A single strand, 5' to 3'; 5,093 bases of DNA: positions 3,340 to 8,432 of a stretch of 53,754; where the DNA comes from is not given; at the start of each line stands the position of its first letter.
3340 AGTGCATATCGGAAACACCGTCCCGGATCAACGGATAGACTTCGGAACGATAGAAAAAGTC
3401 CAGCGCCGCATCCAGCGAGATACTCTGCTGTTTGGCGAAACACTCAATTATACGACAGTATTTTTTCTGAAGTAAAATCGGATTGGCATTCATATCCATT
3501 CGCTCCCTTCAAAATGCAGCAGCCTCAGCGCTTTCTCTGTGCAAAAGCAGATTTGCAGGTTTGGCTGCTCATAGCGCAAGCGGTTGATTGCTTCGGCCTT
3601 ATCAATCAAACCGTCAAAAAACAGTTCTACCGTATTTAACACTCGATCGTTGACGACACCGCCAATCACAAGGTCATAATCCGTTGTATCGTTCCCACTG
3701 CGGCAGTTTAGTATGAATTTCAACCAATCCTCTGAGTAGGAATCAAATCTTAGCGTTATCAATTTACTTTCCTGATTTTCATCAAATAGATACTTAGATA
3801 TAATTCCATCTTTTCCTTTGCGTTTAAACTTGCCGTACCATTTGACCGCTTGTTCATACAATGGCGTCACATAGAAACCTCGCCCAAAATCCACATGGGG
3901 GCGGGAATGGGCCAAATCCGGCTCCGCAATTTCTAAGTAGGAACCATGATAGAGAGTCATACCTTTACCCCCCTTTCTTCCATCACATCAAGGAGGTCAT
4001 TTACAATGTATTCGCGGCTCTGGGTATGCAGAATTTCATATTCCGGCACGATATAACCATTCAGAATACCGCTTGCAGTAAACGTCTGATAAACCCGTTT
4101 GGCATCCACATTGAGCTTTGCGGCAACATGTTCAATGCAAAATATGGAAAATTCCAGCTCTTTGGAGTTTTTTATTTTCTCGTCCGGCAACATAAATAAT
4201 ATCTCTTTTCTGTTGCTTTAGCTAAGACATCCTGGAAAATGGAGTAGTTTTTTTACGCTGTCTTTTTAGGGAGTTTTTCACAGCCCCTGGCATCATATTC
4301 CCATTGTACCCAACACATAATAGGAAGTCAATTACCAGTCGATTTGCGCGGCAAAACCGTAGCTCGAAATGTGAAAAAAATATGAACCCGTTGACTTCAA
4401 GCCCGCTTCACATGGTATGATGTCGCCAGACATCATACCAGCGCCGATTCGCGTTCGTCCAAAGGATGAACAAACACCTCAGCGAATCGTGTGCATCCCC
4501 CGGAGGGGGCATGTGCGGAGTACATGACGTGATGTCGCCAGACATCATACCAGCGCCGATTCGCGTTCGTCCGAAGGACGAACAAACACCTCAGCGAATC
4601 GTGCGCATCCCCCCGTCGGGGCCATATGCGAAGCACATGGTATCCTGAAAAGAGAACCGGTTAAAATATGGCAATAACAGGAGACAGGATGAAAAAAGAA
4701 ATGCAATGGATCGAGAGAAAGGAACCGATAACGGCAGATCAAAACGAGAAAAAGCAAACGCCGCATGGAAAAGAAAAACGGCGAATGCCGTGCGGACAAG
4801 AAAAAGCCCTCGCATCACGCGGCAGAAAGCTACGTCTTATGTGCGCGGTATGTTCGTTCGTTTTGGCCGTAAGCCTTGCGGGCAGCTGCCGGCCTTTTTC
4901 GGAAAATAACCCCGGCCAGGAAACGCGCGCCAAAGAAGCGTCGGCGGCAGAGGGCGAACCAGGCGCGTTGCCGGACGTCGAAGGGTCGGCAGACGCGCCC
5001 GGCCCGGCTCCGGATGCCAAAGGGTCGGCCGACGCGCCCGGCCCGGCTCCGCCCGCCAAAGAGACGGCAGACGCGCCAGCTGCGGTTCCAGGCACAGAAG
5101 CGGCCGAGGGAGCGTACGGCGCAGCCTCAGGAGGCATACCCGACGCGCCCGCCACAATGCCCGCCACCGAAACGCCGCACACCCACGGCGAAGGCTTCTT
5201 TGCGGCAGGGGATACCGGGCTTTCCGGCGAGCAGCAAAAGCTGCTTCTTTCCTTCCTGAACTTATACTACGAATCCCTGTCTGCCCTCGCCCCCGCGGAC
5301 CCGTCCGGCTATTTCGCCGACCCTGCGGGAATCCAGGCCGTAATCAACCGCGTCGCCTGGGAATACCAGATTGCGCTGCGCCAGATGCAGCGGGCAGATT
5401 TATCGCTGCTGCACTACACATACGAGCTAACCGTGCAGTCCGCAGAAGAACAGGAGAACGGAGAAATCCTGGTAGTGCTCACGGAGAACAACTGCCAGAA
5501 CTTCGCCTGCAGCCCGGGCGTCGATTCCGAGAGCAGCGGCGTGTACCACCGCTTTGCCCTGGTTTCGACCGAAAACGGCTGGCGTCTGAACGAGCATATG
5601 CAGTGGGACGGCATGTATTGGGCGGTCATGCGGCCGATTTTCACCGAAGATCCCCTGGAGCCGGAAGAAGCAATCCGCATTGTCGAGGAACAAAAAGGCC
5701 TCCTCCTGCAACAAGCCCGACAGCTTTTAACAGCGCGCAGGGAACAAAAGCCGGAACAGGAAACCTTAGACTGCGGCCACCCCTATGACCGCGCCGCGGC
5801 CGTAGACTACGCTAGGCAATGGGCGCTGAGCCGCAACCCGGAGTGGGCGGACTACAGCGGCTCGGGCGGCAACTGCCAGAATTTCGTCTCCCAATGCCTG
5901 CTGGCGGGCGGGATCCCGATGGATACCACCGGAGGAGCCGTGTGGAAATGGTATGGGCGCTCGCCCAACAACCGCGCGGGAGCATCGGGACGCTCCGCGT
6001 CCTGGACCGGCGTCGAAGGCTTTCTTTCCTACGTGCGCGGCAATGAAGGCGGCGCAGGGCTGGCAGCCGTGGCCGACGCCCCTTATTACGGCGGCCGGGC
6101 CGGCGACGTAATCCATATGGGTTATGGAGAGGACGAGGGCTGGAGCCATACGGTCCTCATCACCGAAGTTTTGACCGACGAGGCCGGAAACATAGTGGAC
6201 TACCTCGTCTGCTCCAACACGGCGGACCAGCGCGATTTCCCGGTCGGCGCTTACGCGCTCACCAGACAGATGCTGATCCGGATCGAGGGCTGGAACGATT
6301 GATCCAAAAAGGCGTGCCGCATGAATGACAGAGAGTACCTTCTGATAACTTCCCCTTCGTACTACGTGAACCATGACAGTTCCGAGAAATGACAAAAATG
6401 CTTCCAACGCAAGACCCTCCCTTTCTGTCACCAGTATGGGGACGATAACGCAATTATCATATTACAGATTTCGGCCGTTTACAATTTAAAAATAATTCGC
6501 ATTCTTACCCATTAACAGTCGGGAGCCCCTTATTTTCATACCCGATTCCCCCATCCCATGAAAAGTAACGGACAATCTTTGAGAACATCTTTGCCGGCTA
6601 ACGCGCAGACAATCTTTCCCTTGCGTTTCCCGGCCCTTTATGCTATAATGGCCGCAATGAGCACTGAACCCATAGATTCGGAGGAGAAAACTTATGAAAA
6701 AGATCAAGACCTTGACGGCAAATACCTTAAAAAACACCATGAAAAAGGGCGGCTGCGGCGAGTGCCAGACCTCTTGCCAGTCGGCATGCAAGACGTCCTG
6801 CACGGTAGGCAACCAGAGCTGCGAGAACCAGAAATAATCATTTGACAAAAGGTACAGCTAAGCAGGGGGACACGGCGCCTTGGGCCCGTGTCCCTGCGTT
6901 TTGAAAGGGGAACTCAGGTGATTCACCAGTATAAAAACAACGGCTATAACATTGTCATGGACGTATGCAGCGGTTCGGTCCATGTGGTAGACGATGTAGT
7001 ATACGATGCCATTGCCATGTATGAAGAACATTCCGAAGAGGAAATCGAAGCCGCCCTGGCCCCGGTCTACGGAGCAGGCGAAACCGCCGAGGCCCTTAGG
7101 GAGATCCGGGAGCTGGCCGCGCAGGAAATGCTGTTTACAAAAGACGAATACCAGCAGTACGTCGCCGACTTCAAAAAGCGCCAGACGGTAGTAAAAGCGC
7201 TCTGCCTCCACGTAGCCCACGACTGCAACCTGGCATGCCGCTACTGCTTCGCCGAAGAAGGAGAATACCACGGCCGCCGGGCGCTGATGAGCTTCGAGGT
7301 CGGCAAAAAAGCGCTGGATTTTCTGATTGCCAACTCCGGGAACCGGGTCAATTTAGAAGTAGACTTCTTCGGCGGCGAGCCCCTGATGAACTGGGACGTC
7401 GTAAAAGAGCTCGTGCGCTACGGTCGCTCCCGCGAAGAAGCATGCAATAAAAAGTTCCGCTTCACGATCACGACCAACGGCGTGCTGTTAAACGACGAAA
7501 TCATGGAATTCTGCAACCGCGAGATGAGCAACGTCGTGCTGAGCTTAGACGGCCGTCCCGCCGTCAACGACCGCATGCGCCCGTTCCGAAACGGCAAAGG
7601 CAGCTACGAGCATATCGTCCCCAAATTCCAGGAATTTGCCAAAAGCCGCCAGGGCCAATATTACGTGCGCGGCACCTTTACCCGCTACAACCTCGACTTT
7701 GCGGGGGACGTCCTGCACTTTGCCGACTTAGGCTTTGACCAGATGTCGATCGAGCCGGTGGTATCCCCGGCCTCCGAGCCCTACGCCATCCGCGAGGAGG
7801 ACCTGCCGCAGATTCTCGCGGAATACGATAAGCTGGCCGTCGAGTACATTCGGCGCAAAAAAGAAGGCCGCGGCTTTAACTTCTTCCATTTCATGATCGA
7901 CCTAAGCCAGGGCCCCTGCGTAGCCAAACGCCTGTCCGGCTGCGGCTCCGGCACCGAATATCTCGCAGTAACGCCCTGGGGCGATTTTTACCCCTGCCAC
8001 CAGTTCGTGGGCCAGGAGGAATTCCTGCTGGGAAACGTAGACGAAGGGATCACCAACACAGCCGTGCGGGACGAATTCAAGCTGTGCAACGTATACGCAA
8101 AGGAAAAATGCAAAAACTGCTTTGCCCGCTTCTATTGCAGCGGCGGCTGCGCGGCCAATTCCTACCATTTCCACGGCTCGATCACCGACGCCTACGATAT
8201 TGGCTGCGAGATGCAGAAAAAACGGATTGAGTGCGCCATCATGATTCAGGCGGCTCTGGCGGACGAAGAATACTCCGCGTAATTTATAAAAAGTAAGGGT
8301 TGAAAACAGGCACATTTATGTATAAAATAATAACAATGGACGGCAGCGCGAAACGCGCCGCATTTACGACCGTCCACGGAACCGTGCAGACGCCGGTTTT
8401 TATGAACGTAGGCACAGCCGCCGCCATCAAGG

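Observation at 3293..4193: AT-rich DUF3791-DUF3990-DUF3791 cassette whose middle gene carries PARP-like NAD-binding motifs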

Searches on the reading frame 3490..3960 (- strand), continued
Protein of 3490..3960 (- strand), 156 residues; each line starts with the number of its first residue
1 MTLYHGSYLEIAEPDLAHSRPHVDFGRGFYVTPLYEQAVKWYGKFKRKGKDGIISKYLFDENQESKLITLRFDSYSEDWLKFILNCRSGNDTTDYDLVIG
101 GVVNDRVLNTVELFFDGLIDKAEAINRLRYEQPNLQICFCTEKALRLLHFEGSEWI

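Call 79: search_protein_families(library=pfam, proteins=[L011:2254-5748:+, L011:6762-9356:+, L038:4414-5706:+, L038:6703-8865:+, L080:4476-5768:+, L080:6684-9986:+, L070:6690-9386:+, L063:6905-10324:+, L029:4603-5742:+, L029:6969-9398:+], max_evalue=0.00001)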
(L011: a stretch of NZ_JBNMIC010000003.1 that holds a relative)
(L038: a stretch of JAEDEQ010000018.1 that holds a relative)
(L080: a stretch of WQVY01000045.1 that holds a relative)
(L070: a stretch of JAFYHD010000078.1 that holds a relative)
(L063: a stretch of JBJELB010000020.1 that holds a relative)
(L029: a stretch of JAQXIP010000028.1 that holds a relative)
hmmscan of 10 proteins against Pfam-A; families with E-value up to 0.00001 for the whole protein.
L011:2254-5748:+ (1165 aa): 2 families
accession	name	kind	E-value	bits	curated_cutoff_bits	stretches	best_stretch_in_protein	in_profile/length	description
PF07669.17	Eco57I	-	1.2e-23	84.5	25.3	1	364-577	1-164/171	Eco57I restriction-modification methylase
PF02384.22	N6_Mtase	-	4.6e-09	36.5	20.4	0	491-574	123-208/311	N-6 DNA Methylase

L011:6762-9356:+ (865 aa): 1 family
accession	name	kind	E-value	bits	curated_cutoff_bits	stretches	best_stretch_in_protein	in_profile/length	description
PF08665.17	PglZ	-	1.5e-51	175.4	25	1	468-642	2-178/179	PglZ domain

L038:4414-5706:+ (431 aa): 2 families
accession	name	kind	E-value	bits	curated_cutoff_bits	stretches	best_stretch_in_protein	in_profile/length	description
PF05193.26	Peptidase_M16_C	-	3.6e-19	69.8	23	1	193-367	2-179/181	Peptidase M16 inactive domain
PF00675.25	Peptidase_M16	-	2.2e-18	67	22.3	1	74-186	31-148/149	Insulinase (Peptidase family M16)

L038:6703-8865:+ (721 aa): 2 families
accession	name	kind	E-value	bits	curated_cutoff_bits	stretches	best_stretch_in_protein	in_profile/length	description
PF01131.25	Topoisom_bac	-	2.9e-126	422.3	35.1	1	152-579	2-410/411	DNA topoisomerase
PF01751.28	Toprim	-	8.8e-11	42.3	23.1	1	5-133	2-94/96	Toprim domain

L080:4476-5768:+ (431 aa): 0 families

L080:6684-9986:+ (1101 aa): 7 families
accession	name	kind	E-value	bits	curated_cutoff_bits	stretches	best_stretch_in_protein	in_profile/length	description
PF04851.21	ResIII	-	9.1e-40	136.7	22.5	1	333-492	2-163/164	Type III restriction enzyme, res subunit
PF08463.15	EcoEI_R_C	-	2.1e-20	73.9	24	1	952-1096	3-159/163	EcoEI R protein C-terminal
PF18766.7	SWI2_SNF2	-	2.1e-20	73.8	26.7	1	338-540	1-200/221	SWI2/SNF2 ATPase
PF00270.35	DEAD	-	5.6e-11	42.9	26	1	338-496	3-165/167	DEAD/DEAH box helicase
PF13643.11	DUF4145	-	2.5e-10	40.7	23.1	1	23-115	2-87/88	Domain of unknown function (DUF4145)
PF04313.20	HSDR_N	-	3.9e-08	33.8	25.1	1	227-299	122-197/198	Type I restriction enzyme R protein N terminus (HSDR_N)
PF00271.37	Helicase_C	-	1e-06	29.4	23.5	1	603-702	14-108/110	Helicase conserved C-terminal domain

L070:6690-9386:+ (899 aa): 1 family
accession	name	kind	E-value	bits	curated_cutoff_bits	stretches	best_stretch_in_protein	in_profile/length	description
PF03781.23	FGE-sulfatase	-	8.4e-69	232.5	23.3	2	275-517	8-254/255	Sulfatase-modifying factor enzyme 1-like domain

L063:6905-10324:+ (1140 aa): 3 families
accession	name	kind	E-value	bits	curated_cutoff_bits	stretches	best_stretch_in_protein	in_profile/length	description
PF21445.3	ADDB_N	-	4.8e-81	272.6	26.6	1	13-293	2-290/290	ADDB, N-terminal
PF12705.13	PDDEXK_1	-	9.3e-42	144.1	22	1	767-1102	3-246/247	PD-(D/E)XK nuclease superfamily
PF13361.12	UvrD_C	-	4.6e-07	30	25.6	1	309-652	40-348/350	UvrD-like helicase C-terminal domain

L029:4603-5742:+ (380 aa): 1 family
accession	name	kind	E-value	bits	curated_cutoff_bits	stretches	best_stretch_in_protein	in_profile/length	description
PF14199.11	DUF4317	-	9.1e-142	473.1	27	1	1-376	1-370/370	Domain of unknown function (DUF4317)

L029:6969-9398:+ (810 aa): 4 families
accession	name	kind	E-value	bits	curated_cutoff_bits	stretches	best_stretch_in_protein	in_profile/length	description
PF00122.25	E1-E2_ATPase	-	8.5e-57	192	28.1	1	249-428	1-180/181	E1-E2 ATPase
PF00702.32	Hydrolase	-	2.1e-35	123.3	26.4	1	446-678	2-191/191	haloacid dehalogenase-like hydrolase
PF00403.32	HMA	-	3.3e-16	59.8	24.8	1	6-62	2-61/62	Heavy-metal-associated domain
PF08282.18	Hydrolase_3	-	3e-07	30.9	20.9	0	658-699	203-244/255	haloacid dehalogenase-like hydrolase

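Call 95: fold_search(model_id=the predicted structure, library=viral)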
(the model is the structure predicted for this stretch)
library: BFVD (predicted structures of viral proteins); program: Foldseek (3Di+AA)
matches with E <= 10: 189; with E <= 0.001: 4
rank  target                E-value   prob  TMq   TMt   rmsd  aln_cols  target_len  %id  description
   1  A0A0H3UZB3            1.9e-12  1.00  0.75  0.59   4.0       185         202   27  (no name in the UniProt tables at hand)
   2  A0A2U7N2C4            1.6e-04  1.00  0.39  0.49   7.6       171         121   16  Uncharacterized protein [Pseudomonas phage PspYZU01]
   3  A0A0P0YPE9            6.5e-04  1.00  0.47  0.26  10.0       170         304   15  (no name in the UniProt tables at hand)
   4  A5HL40                9.6e-04  0.99  0.42  0.07   9.7       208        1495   12  PfWMP3_26 [Phormidium phage Pf-WMP3]
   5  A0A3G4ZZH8            1.9e-03  0.98  0.40  0.16  12.9       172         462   10  Uncharacterized protein [Gaeavirus sp.]
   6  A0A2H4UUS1            2.7e-03  0.99  0.44  0.21   6.7       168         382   16  Uncharacterized protein [Bodo saltans virus]
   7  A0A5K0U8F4            1.3e-02  0.97  0.48  0.25   6.0       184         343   10  Uncharacterized protein [Yasminevirus sp. GU-2018]
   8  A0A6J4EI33            1.6e-02  0.90  0.45  0.27  13.7       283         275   11  (no name in the UniProt tables at hand)
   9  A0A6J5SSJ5            2.0e-02  0.89  0.45  0.24  10.8       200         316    9  Uncharacterized protein [uncultured Caudovirales phage]
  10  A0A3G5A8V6            2.4e-02  0.90  0.45  0.38   6.5       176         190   11  Uncharacterized protein [Hyperionvirus sp.]
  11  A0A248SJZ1            2.6e-02  0.60  0.38  0.18  12.7       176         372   14  (no name in the UniProt tables at hand)
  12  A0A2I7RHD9            2.7e-02  0.84  0.41  0.14   8.6       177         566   14  (no name in the UniProt tables at hand)
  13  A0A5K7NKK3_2          2.7e-02  0.80  0.42  0.09  12.1       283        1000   11  (no name in the UniProt tables at hand)
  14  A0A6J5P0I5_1          3.1e-02  0.33  0.26  0.04  18.6       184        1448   13  ART-PolyVal-like domain-containing protein [uncultured Caudovirales phage]
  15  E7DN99                4.0e-02  0.87  0.37  0.51   6.7       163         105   10  (no name in the UniProt tables at hand)
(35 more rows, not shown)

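Call 105: find_related_loci(query=A3, collection=viral_contigs, flank=5000)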
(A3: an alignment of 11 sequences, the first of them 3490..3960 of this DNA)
Query A3 (156 aa) in viral_contigs; peptide patterns used: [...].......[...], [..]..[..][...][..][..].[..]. (x = any residue, [..] = any of these).
104 stretches matched a pattern; 61 encode a relative of the query (tblastn E <= 1e-3); 61 distinct loci.
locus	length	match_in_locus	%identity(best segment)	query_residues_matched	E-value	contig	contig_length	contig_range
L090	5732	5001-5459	65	1-153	1e-67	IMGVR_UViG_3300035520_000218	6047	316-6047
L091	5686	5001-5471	67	1-156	4e-67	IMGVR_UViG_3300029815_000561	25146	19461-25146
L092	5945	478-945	53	1-152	1e-51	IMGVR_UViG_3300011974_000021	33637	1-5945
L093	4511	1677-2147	48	1-154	1e-47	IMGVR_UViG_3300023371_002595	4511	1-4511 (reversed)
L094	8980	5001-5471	48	1-154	1e-47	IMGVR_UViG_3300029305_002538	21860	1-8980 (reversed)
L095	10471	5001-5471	48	1-154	1e-47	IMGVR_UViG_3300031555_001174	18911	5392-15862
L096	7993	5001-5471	45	1-154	9e-40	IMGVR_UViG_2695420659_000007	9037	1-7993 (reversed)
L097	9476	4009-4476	37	1-154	4e-33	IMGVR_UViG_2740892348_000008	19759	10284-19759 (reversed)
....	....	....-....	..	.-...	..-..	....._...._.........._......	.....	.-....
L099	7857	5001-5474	36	1-154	8e-26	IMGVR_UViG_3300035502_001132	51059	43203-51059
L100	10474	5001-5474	37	1-153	2e-25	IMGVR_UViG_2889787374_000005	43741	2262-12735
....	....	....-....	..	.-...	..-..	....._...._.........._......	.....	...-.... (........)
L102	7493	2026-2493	35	1-152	2e-23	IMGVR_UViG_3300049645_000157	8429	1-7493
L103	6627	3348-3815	35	1-152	2e-23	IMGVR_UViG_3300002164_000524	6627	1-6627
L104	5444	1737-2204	35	1-152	2e-23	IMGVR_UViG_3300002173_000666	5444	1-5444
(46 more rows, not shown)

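Call 108: get_annotated_region(hit=H8, flank=2500)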
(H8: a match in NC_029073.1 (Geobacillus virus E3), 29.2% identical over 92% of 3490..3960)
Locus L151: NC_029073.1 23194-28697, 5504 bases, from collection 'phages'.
description: Geobacillus virus E3, complete genome.
organism: Geobacillus virus E3 (NCBI taxid 1572712)
taxonomy: Viruses; Duplodnaviria; Heunggongvirae; Uroviricota; Caudoviricetes
host: -; source: failed fermentation; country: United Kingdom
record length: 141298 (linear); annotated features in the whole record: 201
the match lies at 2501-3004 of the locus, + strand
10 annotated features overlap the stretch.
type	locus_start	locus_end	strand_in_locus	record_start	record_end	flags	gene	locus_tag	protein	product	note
CDS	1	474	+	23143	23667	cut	-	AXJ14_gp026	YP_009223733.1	hypothetical protein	GP26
CDS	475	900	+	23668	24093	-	-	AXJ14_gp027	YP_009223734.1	hypothetical protein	GP27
CDS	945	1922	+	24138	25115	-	-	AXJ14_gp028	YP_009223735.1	site-specific integrase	GP28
CDS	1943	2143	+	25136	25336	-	-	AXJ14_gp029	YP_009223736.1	hypothetical protein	GP29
CDS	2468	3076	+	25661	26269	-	-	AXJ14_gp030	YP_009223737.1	hypothetical protein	GP30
CDS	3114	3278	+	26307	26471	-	-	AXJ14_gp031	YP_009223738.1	hypothetical protein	GP31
CDS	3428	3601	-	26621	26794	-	-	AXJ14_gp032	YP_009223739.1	Arc-like repressor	GP32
CDS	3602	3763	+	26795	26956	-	-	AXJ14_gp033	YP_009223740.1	hypothetical protein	GP33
CDS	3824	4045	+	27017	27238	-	-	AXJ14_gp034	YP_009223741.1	hypothetical protein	GP34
CDS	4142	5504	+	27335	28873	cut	-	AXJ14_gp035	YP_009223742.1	hypothetical protein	GP35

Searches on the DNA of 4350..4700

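Call 89: search_rna_families(source=window, start=4350, end=4700, threshold=evalue, max_evalue=1)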
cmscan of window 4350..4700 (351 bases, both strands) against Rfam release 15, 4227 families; matches with E-value up to 1: 0.
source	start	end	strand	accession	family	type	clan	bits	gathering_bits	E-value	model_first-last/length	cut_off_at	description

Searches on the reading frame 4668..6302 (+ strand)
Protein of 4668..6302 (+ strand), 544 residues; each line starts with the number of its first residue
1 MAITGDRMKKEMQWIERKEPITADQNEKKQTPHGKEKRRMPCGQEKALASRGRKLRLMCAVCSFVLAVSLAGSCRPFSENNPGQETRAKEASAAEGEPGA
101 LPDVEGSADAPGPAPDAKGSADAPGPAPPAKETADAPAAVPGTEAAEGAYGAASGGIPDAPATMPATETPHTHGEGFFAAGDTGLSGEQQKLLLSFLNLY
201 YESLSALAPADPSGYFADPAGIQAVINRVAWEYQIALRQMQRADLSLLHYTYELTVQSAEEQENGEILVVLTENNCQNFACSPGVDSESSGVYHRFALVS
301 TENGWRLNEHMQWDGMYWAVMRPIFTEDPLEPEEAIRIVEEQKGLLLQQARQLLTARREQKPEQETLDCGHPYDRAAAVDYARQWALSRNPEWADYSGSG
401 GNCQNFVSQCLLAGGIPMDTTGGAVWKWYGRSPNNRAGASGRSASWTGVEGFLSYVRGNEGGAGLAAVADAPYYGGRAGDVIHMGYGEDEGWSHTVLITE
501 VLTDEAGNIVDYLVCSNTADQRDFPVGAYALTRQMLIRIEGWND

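Call 25: search_protein_families(library=pfam, proteins=[window:4668-6302:+], max_evalue=0.001)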
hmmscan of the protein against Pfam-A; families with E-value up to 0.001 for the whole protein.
window:4668-6302:+ (544 aa): 1 family
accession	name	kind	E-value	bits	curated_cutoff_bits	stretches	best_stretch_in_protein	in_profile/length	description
PF12671.13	Amidase_6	-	2.2e-29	103.1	23.2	1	373-527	2-150/163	Putative amidase domain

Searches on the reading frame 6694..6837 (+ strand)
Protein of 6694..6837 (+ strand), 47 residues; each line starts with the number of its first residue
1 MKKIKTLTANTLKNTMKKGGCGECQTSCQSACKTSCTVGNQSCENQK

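Call 25: search_protein_families(library=pfam, proteins=[window:6694-6837:+], max_evalue=0.001)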
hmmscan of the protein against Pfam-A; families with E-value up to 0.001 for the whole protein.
window:6694-6837:+ (47 aa): 1 family
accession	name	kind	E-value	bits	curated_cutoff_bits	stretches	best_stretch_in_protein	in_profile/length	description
PF13165.11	SCIFF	-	7.4e-24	83.8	27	1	2-45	1-44/44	Six-cysteine peptide SCIFF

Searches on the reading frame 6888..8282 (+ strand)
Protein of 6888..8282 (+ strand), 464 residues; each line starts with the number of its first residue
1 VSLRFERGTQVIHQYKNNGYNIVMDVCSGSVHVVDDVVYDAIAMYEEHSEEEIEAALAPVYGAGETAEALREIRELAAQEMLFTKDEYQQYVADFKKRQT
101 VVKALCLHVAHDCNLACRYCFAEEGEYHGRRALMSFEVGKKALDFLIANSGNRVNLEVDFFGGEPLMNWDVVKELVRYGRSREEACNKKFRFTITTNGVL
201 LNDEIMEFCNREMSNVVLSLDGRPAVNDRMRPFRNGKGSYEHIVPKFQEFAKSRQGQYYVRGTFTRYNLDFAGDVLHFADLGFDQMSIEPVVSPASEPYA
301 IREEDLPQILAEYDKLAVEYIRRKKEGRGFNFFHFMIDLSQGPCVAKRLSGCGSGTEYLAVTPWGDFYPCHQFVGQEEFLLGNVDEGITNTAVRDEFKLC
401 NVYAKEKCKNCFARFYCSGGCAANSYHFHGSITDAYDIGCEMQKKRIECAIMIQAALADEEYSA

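Call 25: search_protein_families(library=pfam, proteins=[window:6888-8282:+], max_evalue=0.001)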
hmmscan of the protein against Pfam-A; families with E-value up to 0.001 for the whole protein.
window:6888-8282:+ (464 aa): 3 families
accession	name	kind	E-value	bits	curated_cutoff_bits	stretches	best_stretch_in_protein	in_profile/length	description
PF04055.27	Radical_SAM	-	5.3e-14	53.2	29.5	1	111-249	5-135/166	Radical SAM superfamily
PF13353.11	Fer4_12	-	5.2e-12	46.7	22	1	106-242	8-134/137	4Fe-4S single cluster domain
PF13186.11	SPASM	-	0.00035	21.2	21.5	1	352-411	1-66/67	Iron-sulfur cluster-binding domain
